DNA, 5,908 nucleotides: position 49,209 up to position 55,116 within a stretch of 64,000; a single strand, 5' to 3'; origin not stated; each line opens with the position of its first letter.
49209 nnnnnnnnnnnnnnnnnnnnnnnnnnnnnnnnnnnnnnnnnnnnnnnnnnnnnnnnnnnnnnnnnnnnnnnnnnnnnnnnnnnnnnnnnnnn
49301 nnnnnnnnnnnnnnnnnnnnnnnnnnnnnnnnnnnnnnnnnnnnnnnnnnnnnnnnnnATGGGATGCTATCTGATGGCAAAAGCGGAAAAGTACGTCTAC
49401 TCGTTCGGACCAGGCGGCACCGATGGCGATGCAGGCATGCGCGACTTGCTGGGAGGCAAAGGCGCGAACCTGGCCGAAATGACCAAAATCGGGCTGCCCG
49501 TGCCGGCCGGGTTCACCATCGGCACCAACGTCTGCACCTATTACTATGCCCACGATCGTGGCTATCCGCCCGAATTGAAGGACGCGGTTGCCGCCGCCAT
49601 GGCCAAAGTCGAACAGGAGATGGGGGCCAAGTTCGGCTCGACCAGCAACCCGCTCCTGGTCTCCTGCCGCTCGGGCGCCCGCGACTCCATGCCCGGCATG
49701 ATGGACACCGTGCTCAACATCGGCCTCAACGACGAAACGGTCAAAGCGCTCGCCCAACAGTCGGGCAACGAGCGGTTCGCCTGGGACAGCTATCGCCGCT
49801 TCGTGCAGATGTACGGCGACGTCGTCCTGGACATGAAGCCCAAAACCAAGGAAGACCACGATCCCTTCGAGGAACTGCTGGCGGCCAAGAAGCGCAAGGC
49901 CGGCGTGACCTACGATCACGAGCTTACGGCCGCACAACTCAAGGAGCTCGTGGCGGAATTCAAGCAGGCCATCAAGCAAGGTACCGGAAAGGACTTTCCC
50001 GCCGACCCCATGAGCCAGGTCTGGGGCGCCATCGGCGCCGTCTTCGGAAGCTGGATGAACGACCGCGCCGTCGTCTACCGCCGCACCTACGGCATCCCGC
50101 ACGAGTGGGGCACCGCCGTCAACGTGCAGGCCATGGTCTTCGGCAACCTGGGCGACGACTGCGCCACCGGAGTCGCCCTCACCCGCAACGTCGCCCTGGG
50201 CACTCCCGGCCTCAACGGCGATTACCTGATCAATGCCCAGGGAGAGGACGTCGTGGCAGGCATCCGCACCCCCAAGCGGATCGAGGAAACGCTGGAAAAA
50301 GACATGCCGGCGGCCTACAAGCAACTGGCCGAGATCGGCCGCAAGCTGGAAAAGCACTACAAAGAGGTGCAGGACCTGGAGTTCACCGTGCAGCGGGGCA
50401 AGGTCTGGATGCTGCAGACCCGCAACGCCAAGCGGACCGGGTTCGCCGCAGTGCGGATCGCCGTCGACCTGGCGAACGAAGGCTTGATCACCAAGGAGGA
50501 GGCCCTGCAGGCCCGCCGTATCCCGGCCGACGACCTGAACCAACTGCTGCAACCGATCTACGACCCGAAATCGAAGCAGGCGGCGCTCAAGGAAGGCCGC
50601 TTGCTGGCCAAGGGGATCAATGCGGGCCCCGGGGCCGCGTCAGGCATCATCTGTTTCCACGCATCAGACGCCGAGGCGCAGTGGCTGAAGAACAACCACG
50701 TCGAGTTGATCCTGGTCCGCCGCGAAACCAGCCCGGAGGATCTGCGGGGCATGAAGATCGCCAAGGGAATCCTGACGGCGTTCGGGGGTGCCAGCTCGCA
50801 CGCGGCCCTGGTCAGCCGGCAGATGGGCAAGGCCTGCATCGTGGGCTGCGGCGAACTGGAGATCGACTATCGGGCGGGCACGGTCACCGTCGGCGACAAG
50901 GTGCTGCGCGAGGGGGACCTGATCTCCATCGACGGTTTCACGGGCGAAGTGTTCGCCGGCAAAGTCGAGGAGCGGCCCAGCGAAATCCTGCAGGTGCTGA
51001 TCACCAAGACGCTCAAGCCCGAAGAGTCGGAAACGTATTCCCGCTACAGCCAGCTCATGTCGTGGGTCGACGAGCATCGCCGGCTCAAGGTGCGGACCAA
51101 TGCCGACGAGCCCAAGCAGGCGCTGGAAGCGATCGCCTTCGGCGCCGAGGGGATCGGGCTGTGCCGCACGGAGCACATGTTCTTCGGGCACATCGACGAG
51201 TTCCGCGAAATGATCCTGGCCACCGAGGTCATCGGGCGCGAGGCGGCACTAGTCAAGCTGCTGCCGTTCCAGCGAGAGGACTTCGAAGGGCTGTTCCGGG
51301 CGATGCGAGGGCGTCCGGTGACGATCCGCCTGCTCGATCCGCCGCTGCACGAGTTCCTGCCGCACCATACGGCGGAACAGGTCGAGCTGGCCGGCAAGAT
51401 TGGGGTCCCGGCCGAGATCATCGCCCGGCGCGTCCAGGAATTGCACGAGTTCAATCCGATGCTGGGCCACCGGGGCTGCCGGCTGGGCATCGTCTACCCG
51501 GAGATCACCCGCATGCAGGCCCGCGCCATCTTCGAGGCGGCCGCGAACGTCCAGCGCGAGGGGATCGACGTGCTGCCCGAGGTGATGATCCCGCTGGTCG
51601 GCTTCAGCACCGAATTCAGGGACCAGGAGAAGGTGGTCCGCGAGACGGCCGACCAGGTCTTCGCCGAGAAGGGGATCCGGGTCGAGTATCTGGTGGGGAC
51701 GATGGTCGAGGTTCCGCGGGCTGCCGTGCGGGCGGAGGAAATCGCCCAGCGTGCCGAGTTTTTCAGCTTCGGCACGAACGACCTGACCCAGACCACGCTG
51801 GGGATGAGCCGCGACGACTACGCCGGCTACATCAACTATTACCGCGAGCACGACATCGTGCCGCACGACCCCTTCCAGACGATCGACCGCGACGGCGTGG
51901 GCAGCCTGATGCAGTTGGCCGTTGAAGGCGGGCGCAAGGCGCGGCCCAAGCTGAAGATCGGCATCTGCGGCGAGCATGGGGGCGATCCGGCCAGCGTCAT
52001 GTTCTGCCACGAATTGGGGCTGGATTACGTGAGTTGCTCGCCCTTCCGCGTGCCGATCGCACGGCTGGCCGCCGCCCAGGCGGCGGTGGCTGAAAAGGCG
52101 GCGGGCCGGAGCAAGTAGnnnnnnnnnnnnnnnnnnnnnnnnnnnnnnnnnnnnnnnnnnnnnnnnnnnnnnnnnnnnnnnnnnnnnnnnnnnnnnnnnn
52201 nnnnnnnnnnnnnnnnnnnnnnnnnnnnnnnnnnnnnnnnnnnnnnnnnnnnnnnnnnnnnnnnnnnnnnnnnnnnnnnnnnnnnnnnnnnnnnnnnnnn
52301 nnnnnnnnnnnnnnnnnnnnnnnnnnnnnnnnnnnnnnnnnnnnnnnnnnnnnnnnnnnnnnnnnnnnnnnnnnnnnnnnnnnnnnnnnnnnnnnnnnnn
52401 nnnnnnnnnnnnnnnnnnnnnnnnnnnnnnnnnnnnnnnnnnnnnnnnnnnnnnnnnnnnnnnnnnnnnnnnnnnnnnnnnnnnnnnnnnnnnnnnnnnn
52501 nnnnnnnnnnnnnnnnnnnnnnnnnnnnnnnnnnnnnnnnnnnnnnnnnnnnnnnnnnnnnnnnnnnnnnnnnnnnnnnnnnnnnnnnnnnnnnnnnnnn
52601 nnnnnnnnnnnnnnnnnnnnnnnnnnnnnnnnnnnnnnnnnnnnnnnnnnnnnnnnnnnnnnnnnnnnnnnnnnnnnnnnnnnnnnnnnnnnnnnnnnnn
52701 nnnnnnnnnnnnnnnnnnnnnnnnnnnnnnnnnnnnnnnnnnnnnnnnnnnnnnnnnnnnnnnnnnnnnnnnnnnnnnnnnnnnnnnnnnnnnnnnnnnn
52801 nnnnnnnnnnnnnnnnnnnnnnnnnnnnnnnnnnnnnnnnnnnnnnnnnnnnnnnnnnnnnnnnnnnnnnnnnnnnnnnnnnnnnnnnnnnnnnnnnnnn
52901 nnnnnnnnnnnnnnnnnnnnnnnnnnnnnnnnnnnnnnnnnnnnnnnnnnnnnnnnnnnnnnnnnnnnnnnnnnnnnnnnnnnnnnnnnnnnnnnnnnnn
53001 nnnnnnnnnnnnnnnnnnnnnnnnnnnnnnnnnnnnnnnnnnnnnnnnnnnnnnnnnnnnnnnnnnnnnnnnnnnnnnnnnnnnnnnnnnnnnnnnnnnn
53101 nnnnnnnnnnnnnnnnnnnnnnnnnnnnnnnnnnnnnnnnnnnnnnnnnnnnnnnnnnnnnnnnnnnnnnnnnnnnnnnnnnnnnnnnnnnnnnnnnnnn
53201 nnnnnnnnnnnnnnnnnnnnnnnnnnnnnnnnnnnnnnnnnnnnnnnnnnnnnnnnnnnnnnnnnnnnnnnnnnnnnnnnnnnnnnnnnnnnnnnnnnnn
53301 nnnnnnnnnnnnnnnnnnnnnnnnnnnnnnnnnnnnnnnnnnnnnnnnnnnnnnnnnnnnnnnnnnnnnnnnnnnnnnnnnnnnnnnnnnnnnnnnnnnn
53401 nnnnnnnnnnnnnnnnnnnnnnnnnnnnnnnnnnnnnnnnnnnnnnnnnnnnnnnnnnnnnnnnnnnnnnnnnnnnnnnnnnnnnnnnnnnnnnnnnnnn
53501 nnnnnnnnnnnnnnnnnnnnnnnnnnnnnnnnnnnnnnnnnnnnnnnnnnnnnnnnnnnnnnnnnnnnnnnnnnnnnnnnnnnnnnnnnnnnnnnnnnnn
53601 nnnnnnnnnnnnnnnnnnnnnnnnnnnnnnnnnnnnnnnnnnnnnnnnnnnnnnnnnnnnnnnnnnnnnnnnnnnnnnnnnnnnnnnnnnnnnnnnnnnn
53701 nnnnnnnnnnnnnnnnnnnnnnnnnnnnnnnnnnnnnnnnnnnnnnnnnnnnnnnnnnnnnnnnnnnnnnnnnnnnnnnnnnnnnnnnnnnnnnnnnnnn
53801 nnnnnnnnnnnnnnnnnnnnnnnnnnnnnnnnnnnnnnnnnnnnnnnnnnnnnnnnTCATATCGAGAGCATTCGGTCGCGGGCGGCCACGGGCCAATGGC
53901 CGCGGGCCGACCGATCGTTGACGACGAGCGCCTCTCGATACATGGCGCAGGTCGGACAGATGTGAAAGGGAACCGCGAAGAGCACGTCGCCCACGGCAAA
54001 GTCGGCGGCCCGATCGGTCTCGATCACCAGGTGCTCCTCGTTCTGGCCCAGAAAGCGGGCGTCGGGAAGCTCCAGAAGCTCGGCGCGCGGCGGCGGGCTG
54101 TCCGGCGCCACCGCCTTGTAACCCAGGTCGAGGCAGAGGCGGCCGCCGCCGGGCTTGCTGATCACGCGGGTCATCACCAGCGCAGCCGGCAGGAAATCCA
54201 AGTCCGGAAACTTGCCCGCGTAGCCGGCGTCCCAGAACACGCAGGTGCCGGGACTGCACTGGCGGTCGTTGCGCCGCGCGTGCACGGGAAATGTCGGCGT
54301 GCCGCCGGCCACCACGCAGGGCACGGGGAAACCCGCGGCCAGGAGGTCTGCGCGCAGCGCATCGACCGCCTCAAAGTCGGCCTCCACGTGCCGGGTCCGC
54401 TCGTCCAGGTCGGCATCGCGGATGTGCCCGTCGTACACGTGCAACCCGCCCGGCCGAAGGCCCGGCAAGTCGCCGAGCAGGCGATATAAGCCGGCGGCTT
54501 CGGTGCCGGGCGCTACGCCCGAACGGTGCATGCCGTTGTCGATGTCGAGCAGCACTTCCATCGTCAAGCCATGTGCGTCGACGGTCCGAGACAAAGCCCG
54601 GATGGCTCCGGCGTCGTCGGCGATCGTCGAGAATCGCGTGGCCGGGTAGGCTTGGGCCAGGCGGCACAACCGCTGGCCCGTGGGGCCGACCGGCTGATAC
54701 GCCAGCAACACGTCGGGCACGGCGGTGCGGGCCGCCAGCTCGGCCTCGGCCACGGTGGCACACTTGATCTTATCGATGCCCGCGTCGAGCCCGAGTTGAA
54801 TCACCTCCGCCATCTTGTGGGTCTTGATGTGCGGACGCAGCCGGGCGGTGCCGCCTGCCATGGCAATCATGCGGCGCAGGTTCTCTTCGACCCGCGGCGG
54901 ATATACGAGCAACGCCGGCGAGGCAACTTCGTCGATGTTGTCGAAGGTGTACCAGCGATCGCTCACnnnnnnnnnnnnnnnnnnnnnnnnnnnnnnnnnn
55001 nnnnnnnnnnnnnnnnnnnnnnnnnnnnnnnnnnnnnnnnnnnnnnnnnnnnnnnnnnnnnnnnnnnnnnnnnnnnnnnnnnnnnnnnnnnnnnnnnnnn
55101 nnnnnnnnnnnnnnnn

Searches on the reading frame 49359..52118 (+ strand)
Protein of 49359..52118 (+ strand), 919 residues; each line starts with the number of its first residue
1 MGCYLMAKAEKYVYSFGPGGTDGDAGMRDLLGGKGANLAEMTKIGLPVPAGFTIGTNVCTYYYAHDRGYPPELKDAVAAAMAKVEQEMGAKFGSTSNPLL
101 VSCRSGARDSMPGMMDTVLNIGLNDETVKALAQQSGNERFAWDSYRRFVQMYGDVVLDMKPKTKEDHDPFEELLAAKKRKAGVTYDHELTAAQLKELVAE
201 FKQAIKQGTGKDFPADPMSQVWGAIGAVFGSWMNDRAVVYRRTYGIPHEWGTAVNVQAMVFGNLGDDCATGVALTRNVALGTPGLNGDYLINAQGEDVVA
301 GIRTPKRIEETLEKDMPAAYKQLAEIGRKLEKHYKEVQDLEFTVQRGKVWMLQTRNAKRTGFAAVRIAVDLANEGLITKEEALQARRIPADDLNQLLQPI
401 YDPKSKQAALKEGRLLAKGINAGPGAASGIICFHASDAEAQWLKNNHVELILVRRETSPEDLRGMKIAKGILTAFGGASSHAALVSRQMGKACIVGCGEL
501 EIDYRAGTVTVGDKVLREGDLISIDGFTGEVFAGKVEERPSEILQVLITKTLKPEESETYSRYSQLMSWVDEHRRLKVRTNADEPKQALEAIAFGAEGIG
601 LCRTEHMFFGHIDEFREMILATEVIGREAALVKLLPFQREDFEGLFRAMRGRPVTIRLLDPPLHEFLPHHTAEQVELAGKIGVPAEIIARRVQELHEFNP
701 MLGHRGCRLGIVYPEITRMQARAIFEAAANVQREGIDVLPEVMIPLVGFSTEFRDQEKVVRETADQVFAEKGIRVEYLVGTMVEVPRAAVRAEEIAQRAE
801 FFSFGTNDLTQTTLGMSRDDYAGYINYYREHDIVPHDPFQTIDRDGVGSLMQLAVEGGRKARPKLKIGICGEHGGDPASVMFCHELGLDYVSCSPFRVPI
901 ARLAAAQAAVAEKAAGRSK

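Call 25: search_protein_families(library=pfam, proteins=[window:49359-52118:+], max_evalue=0.00001)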
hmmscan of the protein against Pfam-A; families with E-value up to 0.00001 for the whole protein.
window:49359-52118:+ (919 aa): 3 families
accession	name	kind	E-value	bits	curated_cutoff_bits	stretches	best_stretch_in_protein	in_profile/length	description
PF02896.24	PEP-utilizers_C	-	8.9e-82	275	22.8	1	562-909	6-292/293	PEP-utilising enzyme, PEP-binding domain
PF01326.24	PPDK_N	-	2e-54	185.6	27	3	73-308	77-220/328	Pyruvate phosphate dikinase, AMP/ATP-binding domain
PF00391.29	PEP-utilizers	-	1.3e-20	73.2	23.1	1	451-529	6-72/72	PEP-utilising enzyme, mobile domain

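Call 33: find_encoding_contigs(protein=window:49359-52118:+, flank=2000, max_places=4)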
Protein window:49359-52118:+ (919 aa): no gene with exactly this product is on record in the collection.

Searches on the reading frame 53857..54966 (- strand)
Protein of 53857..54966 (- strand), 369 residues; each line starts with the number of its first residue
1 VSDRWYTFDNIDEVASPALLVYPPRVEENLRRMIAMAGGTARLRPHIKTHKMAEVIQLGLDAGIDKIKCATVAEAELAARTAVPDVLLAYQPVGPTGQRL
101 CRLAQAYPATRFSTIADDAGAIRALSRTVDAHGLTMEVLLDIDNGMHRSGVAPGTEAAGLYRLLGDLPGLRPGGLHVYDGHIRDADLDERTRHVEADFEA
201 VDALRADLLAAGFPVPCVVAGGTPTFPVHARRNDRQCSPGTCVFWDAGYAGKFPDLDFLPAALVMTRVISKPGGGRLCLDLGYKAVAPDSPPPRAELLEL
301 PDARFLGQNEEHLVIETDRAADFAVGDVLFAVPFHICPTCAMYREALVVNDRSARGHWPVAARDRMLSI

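Call 25: search_protein_families(library=pfam, proteins=[window:53857-54966:-], max_evalue=0.00001)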
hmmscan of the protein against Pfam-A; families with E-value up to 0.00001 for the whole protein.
window:53857-54966:- (369 aa): 2 families
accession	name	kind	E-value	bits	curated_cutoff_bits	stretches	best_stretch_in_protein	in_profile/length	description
PF01168.26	Ala_racemase_N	-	9.2e-22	78.3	24.1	1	25-244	5-216/220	Alanine racemase, N-terminal domain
PF14031.13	D-ser_dehydrat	-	9e-17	61.9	22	1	261-349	1-97/97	Putative serine dehydratase domain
